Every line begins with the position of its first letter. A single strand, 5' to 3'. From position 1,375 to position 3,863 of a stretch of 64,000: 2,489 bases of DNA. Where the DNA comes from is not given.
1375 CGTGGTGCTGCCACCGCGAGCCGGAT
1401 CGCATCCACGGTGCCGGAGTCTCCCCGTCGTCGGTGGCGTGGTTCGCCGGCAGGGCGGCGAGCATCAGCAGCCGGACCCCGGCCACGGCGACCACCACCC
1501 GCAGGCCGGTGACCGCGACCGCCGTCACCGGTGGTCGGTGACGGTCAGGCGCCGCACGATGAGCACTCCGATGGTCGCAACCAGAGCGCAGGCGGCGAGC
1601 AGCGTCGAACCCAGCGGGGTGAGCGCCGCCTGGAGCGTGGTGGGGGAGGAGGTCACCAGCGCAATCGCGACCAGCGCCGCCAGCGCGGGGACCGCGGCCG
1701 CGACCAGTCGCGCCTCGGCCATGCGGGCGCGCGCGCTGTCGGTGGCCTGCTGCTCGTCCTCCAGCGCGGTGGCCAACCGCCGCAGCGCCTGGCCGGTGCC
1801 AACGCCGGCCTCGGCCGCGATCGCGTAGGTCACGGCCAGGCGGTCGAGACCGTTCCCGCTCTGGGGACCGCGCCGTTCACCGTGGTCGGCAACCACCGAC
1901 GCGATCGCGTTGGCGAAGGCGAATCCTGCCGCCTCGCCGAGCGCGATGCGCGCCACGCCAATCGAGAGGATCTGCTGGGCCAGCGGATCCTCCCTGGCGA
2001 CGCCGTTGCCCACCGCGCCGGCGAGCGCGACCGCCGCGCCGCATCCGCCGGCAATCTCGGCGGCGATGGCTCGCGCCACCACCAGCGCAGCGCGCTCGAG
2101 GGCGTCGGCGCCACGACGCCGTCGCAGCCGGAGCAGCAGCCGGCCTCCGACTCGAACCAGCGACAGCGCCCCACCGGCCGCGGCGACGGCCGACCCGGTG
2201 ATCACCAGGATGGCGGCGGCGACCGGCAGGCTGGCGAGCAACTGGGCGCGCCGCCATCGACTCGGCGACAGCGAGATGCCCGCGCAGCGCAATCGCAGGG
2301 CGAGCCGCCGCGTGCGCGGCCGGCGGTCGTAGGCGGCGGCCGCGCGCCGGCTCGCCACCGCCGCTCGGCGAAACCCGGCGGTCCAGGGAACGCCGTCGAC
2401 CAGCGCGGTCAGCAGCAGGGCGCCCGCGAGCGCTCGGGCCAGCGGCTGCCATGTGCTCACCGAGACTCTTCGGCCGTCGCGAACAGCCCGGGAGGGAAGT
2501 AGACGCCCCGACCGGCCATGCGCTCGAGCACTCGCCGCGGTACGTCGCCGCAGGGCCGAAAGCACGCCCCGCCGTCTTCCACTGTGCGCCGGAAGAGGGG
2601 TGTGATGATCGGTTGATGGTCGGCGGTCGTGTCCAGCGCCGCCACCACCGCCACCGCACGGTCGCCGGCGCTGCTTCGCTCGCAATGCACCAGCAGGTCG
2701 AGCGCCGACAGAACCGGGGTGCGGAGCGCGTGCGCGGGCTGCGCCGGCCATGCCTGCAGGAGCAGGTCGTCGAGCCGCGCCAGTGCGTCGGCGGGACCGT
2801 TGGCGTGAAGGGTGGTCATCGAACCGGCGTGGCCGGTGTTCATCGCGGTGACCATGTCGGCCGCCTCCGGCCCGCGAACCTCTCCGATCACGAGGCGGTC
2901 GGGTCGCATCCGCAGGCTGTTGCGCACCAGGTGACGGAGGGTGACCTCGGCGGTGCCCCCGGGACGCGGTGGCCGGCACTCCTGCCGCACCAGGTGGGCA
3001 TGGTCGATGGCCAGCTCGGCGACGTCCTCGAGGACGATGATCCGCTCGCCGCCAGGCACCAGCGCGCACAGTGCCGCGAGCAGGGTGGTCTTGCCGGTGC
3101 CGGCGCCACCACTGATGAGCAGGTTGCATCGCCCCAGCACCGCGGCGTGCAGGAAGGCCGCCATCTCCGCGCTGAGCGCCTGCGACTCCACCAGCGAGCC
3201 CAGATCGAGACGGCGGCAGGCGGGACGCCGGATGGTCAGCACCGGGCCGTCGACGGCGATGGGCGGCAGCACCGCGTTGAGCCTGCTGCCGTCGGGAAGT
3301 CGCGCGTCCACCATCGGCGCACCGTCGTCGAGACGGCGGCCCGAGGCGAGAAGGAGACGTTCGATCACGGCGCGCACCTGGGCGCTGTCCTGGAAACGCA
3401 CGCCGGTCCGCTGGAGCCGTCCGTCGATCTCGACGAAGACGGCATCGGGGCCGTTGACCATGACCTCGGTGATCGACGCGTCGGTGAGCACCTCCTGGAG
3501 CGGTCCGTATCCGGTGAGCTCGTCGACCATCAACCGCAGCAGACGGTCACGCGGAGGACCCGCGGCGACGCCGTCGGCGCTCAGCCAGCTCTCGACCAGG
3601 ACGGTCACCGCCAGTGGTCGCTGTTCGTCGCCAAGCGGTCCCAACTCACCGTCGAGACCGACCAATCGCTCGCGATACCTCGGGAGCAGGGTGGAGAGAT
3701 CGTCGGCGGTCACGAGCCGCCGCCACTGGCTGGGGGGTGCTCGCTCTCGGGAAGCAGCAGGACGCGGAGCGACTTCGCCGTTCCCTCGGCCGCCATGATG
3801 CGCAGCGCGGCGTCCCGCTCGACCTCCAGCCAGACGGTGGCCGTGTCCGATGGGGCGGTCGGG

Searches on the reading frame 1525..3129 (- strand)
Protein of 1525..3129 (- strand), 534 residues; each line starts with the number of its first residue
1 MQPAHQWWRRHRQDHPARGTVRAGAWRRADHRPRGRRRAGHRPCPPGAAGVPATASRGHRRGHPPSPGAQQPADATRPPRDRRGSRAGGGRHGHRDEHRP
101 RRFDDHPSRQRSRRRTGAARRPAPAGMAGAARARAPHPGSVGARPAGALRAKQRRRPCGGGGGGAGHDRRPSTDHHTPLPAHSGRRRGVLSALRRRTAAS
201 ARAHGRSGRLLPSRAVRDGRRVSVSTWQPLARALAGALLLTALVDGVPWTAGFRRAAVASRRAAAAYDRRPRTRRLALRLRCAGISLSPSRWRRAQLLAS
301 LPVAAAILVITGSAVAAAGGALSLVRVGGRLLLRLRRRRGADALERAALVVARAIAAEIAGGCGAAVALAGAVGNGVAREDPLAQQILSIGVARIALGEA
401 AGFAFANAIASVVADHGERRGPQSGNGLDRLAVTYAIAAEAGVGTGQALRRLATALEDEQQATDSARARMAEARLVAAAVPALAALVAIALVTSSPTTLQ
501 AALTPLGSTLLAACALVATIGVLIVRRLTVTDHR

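Call 54: search_protein_families(library=pfam, proteins=[window:1525-3129:-], max_evalue=0.001)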
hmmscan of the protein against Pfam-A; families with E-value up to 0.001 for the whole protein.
window:1525-3129:- (534 aa): 1 family
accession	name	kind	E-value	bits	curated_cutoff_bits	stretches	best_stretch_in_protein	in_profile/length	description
PF00482.28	T2SSF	-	0.00034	21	25.2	1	393-492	40-124/125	Type II secretion system (T2SS), protein F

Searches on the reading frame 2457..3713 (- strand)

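Call 54: search_protein_families(library=pfam, proteins=[window:2457-3713:-], max_evalue=0.001)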
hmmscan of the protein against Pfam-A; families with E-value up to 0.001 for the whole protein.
window:2457-3713:- (418 aa): 4 families
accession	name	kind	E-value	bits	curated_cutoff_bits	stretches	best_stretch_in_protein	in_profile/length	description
PF00437.27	T2SSE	-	3.5e-54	184.3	24.9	1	67-329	3-264/370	Type II/IV secretion system protein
PF13191.12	AAA_16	-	9.3e-06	26.7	32.6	1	180-252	8-89/167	AAA ATPase domain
PF02492.25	cobW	-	0.00016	21.7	20.7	1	199-245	4-51/180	CobW/HypB/UreG, nucleotide-binding domain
PF01078.27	Mg_chelatase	-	0.00072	19.4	20.3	0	187-234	14-61/207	Magnesium chelatase, subunit ChlI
